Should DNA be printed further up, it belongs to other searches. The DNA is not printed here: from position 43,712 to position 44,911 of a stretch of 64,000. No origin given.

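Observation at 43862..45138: Translationally coupled HNH endonuclease + membrane-anchored NERD protein: candidate two-gene defence or abortive-infection module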

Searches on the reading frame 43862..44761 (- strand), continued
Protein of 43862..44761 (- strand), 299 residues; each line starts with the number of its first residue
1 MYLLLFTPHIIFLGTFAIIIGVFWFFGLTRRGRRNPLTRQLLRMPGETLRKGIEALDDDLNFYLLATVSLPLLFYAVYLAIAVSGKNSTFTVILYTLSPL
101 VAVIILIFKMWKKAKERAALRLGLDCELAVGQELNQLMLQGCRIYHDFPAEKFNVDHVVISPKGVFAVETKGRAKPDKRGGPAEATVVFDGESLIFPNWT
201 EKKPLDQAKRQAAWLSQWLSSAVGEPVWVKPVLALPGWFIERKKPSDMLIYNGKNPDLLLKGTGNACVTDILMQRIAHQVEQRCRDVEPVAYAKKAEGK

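Call 39: search_solved_structures(query=A5, max_evalue=1, show_alignments=2)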
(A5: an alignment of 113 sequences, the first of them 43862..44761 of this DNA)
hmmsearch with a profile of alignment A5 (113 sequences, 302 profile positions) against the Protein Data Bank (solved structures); distinct sequences matched with E-value up to 1: 3.
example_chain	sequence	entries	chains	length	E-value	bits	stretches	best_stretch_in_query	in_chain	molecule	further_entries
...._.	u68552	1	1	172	0.003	20.2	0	183-224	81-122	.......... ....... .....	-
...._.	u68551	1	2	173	0.007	19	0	185-224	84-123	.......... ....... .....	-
6nhs_A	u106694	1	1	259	0.059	16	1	189-229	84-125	Beta-lactamase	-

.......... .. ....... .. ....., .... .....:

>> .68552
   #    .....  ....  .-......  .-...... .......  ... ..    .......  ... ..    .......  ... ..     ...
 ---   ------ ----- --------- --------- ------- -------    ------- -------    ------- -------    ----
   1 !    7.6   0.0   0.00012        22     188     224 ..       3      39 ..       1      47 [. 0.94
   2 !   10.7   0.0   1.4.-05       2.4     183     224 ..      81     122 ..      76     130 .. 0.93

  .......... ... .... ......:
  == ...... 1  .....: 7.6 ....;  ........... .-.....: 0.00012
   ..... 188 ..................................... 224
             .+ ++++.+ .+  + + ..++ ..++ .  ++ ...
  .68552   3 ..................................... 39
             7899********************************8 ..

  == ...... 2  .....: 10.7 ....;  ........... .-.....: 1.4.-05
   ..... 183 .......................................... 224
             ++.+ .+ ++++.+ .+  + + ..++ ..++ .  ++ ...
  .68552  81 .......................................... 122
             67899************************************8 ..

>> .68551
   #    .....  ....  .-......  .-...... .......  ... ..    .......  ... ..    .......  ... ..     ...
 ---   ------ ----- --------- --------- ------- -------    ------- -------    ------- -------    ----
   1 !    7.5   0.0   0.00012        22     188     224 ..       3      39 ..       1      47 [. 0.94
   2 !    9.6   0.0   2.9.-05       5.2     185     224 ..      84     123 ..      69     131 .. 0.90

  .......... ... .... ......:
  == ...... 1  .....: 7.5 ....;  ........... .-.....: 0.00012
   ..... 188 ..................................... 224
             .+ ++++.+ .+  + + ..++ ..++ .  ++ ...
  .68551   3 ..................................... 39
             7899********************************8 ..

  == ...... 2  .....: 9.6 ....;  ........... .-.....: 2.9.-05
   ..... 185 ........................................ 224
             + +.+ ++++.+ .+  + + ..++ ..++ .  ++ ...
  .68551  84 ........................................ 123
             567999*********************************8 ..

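Call 44: find_encoding_contigs(protein=P0001, flank=4000, max_places=2)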
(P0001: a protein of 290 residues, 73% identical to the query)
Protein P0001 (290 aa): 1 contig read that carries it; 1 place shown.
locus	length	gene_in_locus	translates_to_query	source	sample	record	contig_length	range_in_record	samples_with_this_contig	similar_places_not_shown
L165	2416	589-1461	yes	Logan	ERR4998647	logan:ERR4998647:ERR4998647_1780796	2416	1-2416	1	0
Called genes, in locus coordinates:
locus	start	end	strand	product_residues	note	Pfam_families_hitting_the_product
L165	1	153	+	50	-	?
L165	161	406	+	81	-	-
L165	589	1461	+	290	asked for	PF08378:NERD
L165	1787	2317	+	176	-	PF13396:PLDc_N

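Call 45: find_encoding_contigs(protein=P0003, flank=4000, max_places=2)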
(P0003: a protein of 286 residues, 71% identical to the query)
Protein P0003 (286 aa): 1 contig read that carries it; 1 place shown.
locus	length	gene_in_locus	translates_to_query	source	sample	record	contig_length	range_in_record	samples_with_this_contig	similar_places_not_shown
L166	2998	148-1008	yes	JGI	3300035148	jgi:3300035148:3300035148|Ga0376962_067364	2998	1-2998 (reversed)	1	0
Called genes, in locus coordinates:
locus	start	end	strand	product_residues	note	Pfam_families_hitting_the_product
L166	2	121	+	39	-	?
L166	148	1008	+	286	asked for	PF08378:NERD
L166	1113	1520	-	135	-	PF01850:PIN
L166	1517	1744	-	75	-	PF04014:MazE_antitoxin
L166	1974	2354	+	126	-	-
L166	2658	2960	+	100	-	PF05930:Phage_AlpA (weak), PF12728:HTH_17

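Call 46: find_encoding_contigs(protein=P0009, flank=6000, max_places=2)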
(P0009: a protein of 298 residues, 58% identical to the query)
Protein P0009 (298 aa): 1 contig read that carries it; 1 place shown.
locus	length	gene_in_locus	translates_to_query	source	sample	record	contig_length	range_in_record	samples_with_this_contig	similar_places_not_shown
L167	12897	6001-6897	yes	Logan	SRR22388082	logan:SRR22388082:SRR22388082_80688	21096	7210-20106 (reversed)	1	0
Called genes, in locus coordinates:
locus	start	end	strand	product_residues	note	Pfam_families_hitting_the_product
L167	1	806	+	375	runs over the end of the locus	PF02684:LpxB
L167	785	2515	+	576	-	PF00664:ABC_membrane, PF00005:ABC_tran, PF02463:SMC_N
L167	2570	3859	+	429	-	PF04413:Glycos_transf_N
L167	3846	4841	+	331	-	PF02606:LpxK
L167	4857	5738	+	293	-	PF01734:Patatin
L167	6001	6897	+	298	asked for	PF08378:NERD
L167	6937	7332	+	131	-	PF01894:YjbQ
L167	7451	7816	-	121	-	PF05635:23S_rRNA_IVP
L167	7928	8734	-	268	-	PF02567:PhzC-PhzF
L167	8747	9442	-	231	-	PF08713:DNA_alkylation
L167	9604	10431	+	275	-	-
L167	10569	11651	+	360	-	PF00027:cNMP_binding, PF00581:Rhodanese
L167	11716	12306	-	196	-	PF08901:DUF1847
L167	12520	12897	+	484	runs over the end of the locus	PF23023:Anti-Pycsar_Apyc1 (weak), PF00753:Lactamase_B (faint)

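Call 50: predict_structure(alignment_id=A5)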
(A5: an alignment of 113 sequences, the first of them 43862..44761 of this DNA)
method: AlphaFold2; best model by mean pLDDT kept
length: 299 residues; sequences in the alignment: 113
mean_pLDDT: 83.6   pTM: 0.78
mean pLDDT of the five models: 83.6, 82.6, 81.6, 81.5, 79.9
residues with pLDDT >= 90: 107; 70-90: 151; 50-70: 30; < 50: 11
segments of 3 or more residues with pLDDT < 50: 289-299
pLDDT, mean of each block of 10 residues (from residue 1): 68 76 73 58 81 87 87 85 86 87 89 89 89 90 92 91 94 68 84 91 95 97 95 92 89 88 73 95 72 42
secondary structure, 60 per line:
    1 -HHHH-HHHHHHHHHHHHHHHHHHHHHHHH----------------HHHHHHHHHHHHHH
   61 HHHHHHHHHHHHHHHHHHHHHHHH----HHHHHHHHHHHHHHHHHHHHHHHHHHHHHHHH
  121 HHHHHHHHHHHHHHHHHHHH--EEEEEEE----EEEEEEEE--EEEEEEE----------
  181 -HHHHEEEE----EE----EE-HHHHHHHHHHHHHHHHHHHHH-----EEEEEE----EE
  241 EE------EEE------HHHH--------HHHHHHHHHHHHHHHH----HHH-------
elements in order: H2-5 H7-30 H47-84 H89-140 E143-149 E154-161 E164-170 H182-185 E186-189 H203-223 E229-234 E239-242 E249-251 H258-261 H270-285

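Call 58: fold_search(model_id=the predicted structure, library=pdb)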
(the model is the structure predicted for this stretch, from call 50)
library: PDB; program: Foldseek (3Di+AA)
matches with E <= 10: 191; with E <= 0.001: 0
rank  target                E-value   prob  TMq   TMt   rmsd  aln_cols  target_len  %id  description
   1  4dav_A                8.9e-03  0.75  0.20  0.23  12.0       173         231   18  The structure of Pyrococcus Furiosus SfsA in complex with DNA (released 2014-10-01)
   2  8gh6_A                2.5e-02  0.82  0.23  0.09  13.4       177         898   10  Bombyx mori R2 retrotransposon initiating target-primed reverse transcription (released 2023-04-05)
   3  3fov                  5.7e-02  0.80  0.20  0.47   8.0       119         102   18  Crystal structure of protein RPA0323 of unknown function from Rhodopseudomonas palustris (released 2009-01-13)
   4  8gy8_A                8.1e-02  0.47  0.18  0.15   7.8       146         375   12  The structure of Bax1 from Pyrococcus furiosus (released 2023-09-27)
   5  4i1t                  9.2e-02  0.44  0.21  0.33  15.5       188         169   10  Crystal structure of the cap-snatching endonuclease from Pichinde virus (released 2014-02-26)
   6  6p4o_F                2.1e-01  0.35  0.25  0.16  10.5       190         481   13  Complex of XPB helicase with Bax1 endonuclease from Sulfurisphaera tokodaii at 3.15 Angstroms resolution (released 2020-06-03)
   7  9dou_A                2.1e-01  0.23  0.22  0.09  13.1       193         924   12  Taeniopygia guttata R2 retrotransposon (R2Tg) initiating target-primed reverse transcription (released 2025-05-21)
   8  8q44_B                2.2e-01  0.33  0.21  0.15  10.6       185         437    9  Crystal structure of cA4-bound Can2 (E364R) in complex with oligo-T DNA (released 2023-11-22)
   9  8iby_C                2.3e-01  0.30  0.21  0.09  11.6       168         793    6  Structure of R2 with 5'ORF (released 2023-09-20)
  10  9wuf                  2.8e-01  0.63  0.27  0.08   6.9       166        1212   11  Cryo-EM structure of Upx (released 2026-02-11)
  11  1y88                  2.8e-01  0.14  0.18  0.27  13.9       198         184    9  Crystal Structure of Protein of Unknown Function AF1548 (released 2004-12-21)
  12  8z4i_B                3.1e-01  0.14  0.19  0.16  12.3       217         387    9  crystal structure of Cdn1 in complex with cA3 (released 2026-02-04)
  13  2p14                  3.5e-01  0.11  0.15  0.22  13.7       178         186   10  Crystal structure of small subunit (R.BspD6I2) of the heterodimeric restriction endonuclease R.BspD6I (released 2008-03-11)
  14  8q42_B                3.7e-01  0.47  0.25  0.18   5.8       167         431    8  Crystal structure of cA4-bound Can2 (E341A) in complex with oligo-A DNA (released 2023-11-22)
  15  9nl3_A                3.7e-01  0.23  0.23  0.08  12.8       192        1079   10  Structure of R2 retrotransposon protein from Taeniopygia guttata initiating target-primed reverse transcription (released 2025-06-18)
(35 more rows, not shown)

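Call 68: search_protein_families(library=padloc, proteins=[L022:4909-5883:+, L163:4012-5619:+, L163:5716-6000:+, L024:6989-7963:+, L033:4979-5773:+, L022:5908-6795:+], max_evalue=0.01)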
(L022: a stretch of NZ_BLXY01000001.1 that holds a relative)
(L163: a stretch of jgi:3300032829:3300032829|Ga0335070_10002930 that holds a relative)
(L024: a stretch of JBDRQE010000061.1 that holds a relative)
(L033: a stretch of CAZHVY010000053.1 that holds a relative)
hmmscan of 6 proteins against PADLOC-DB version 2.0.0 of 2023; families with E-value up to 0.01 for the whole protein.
L022:4909-5883:+ (324 aa): 5 families
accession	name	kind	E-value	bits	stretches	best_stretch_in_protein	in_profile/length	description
PDLC04132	HNH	-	8.2e-19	65.8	1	201-321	153-270/286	-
PDLC03546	HNH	-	3e-05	21.2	1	202-320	159-274/282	Type II restriction enzyme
PDLC00642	ZorE2|ZorE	-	0.0029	15.1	1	213-262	212-257/283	HNH endonuclease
PDLC00644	ZorE2|ZorE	-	0.005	14.5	1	141-265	120-240/267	HNH endonuclease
PDLC01721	typeIV_Cas8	-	0.0086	13.8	0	204-282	9-88/227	Csf1_0_IV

L163:4012-5619:+ (535 aa): 13 families
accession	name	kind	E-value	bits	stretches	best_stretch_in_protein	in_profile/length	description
PDLC01256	Cas9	-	1.2e-07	28.9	1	13-76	498-560/711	"CAS-II-A,CAS-II-B,CAS-II-C; effector__SPE"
PDLC00973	Cas9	-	1.5e-07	28.3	1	19-76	597-656/830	CRISPR subtype II RNA-guided endonuclease Cas9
PDLC01460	Cas9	-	1.9e-05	21.1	1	20-76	493-548/901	"CAS-II-A,CAS-II-B,CAS-II-C; effector__SPE"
PDLC00345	PtuB1|PtuB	-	3.9e-05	21.3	1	15-86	40-112/223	Unknown function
PDLC00975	Cas9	-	8.1e-05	19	1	8-76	576-648/1120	Cas9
PDLC00332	PtuB1|PtuB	-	0.00013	19.9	1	8-76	29-92/212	Unknown function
PDLC00325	PtuB1|PtuB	-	0.00016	19.4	1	22-81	47-107/213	Unknown function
PDLC00335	PtuB1|PtuB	-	0.0002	18.9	1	21-80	43-103/214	Unknown function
PDLC00315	PtuB1|PtuB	-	0.00048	18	1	19-85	23-86/227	Unknown function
PDLC00350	PtuB1|PtuB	-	0.0025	15.7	1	16-79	39-103/224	Unknown function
PDLC00346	PtuB1|PtuB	-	0.0038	15.2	1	7-78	29-95/214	Unknown function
PDLC00337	PtuB1|PtuB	-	0.0044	14.9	1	18-79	48-108/216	Unknown function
PDLC02924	HNH_I-A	-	0.0095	14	0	9-54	26-66/198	-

L163:5716-6000:+ (94 aa): 0 families

L024:6989-7963:+ (324 aa): 2 families
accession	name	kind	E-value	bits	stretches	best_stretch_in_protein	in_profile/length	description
PDLC04132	HNH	-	1.4e-20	71.6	1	201-323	154-273/286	-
PDLC03546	HNH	-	2.8e-05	21.3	1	185-285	141-241/282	Type II restriction enzyme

L033:4979-5773:+ (264 aa): 3 families
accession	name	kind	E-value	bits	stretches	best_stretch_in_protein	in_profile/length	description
PDLC04132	HNH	-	5.4e-94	312.5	1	1-263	23-273/286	-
PDLC03546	HNH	-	2e-35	120.2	1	6-263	13-278/282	Type II restriction enzyme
PDLC03529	REase_II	-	3.4e-05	21.2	1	155-216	282-343/389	Type II restriction enzyme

L022:5908-6795:+ (295 aa): 0 families

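Call 69: search_dna_similar(query=window:43862-44761:-, collection=plasmids, mode=protein, max_rows=15)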
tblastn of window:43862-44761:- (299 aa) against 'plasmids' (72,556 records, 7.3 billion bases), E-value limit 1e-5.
Records with a match: 4; places in all: 4; records where one place covers at least 80% of the query: 0.
Best place of each record, by identity: <60% 4.
By first word of the organism name: Acaryochloris 3; Pseudoalteromonas 1.
By predicted mobility (MOB-suite, as given by PLSDB): non-mobilizable 2; conjugative 2.
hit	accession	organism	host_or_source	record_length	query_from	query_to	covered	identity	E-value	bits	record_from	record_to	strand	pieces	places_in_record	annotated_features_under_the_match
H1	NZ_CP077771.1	Pseudoalteromonas shioyasakiensis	Haliotis discus hannai,plate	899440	109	290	61%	40.2%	8e-33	134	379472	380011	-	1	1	nuclease-related domain-containing protein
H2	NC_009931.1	Acaryochloris marina MBIC11017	-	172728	111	279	57%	32.6%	2e-6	57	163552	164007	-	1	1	nuclease-related domain-containing protein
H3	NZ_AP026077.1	Acaryochloris marina MBIC10699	cell culture,Ascidian, Diplosoma similis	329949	111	279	57%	32.6%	2e-6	57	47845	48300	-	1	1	nuclease-related domain-containing protein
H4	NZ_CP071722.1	Acaryochloris sp. 'Moss Beach'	culture,intertidal zone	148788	74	237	55%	31.2%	7e-6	55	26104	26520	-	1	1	nuclease-related domain-containing protein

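Call 70: search_dna_similar(query=window:43862-44761:-, collection=phages, mode=protein, max_rows=10)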
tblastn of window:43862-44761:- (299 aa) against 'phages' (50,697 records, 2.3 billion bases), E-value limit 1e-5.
No match.

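Call 85: list_cluster_members(proteins=[P0121, window:43865-44761:-, P0136, P0125])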
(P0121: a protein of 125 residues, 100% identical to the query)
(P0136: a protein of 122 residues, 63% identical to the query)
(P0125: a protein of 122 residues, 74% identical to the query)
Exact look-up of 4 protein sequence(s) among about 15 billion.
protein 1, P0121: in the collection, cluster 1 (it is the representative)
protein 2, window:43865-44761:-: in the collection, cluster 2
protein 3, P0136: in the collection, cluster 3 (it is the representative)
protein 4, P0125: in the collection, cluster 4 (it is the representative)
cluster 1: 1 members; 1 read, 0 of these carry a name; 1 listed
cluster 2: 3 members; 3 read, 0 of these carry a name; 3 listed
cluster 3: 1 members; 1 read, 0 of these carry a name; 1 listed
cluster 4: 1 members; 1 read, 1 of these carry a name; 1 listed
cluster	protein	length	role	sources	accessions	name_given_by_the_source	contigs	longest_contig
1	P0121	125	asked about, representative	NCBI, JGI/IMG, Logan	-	-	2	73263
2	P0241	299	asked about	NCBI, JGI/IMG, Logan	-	-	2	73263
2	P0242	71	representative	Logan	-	-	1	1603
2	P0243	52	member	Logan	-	-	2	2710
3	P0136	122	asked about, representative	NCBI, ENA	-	-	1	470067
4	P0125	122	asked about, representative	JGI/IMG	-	5-methylcytosine-specific restriction endonuclease McrA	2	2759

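Call 97: search_protein_representatives(protein=window:43862-44761:-)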
Query: 299 residues. Proteins with E-value up to 0.001 (for the whole library): 2950; up to 1e-10: 1967; up to 1e-30: 578. The best 150 are listed.
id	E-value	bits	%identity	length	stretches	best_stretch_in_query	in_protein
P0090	3.9e-92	325.3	54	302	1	5-296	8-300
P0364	3.1e-86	306.0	49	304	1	3-298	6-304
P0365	4.1e-79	282.6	49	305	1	5-293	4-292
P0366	3.8e-77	276.1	48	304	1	8-296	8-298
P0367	1.6e-76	274.1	48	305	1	2-290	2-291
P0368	1.4e-75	271.0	46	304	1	22-296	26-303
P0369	4.2e-75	269.4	47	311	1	18-294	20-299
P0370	1.1e-74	268.1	58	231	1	17-226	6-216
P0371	7.5e-74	265.3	50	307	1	29-290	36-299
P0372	8.9e-74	265.1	44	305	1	4-295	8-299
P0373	1.0e-73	264.9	49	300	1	19-295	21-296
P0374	3.8e-72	259.7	46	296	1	11-289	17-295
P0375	4.1e-72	259.6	42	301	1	11-296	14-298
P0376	1.1e-71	258.2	47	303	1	14-293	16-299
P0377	1.3e-70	254.6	44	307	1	8-294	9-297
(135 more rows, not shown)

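Call 98: search_protein_families(library=padloc, alignment_id=A3, max_evalue=0.00001)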
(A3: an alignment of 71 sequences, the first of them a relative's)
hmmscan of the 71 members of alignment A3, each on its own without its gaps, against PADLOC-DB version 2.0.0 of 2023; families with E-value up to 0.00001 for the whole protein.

A. member 1, L001:4827-5966:+ (379 aa): 3 families
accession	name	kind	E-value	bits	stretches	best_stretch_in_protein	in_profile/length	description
PDLC04087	SIR2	-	5.8e-10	36.6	1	4-289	19-261/343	-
PDLC02408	Aga_SIR2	-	7.2e-09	33.2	0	3-41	7-45/343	Class II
PDLC04084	SIR2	-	3.3e-08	31.2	1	4-260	43-286/414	-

B. families by the number of members that match (of 71 scanned): 188 families (the first 25 are shown)
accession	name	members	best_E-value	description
PDLC04132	HNH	7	1.7e-19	-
PDLC03026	MTase_I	5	1.9e-202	Type I methyltransferase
PDLC05014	PDC-S41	4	2.6e-285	-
PDLC03022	MTase_I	4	1e-120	Type I methyltransferase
PDLC03027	MTase_I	4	1.3e-93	Type I methyltransferase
PDLC03021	MTase_I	4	1e-88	Type I methyltransferase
PDLC03031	MTase_I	4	8.2e-75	Type I methyltransferase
PDLC03032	MTase_I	4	8.6e-71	Type I methyltransferase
PDLC04134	mad2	4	1.3e-64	mads_2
PDLC03020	MTase_I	4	1.1e-59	Type I methyltransferase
PDLC03025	MTase_I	4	8.1e-59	Type I methyltransferase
PDLC03038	MTase_I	4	1.4e-51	Type I methyltransferase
PDLC03033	MTase_I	4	1.9e-51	Type I methyltransferase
PDLC03039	MTase_I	4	2.9e-50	Type I methyltransferase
PDLC03028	MTase_I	4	2.6e-49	Type I methyltransferase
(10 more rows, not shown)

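Call 99: search_protein_families(library=padloc, alignment_id=A4, max_evalue=0.00001)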
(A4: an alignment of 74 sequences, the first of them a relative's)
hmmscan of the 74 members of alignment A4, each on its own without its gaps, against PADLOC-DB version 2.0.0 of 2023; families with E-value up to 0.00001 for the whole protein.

A. member 1, L001:6901-11121:+ (1406 aa): 0 families

B. families by the number of members that match (of 74 scanned): 192 families (the first 25 are shown)
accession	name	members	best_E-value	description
PDLC04134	mad2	8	1.1e-45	mads_2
PDLC04132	HNH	5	1.8e-94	-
PDLC03659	mREase_IV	3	4.5e-189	Type IV methyl-directed restriction enzyme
PDLC03658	mREase_IV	3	8.5e-83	Type IV methyl-directed restriction enzyme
PDLC03546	HNH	3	1.7e-36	Type II restriction enzyme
PDLC02707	PbeA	3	2.3e-30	PbeA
PDLC02704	PbeA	3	3.9e-24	PbeA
PDLC03047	REase_I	3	9.9e-22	Type I restriction enzyme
PDLC03049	REase_I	3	1.2e-19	Type I restriction enzyme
PDLC02706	PbeA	3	1.8e-13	PbeA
PDLC02703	PbeA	3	3.4e-12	PbeA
PDLC02705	PbeA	3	2.5e-11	PbeA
PDLC03042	REase_I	3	4.4e-09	Type I restriction enzyme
PDLC03597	REase_MTase_IIG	3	1.3e-08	Type IIG restriction enzyme-methyltransferase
PDLC01439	typeIV_DinG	3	2.7e-08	CAS-IV-A; associated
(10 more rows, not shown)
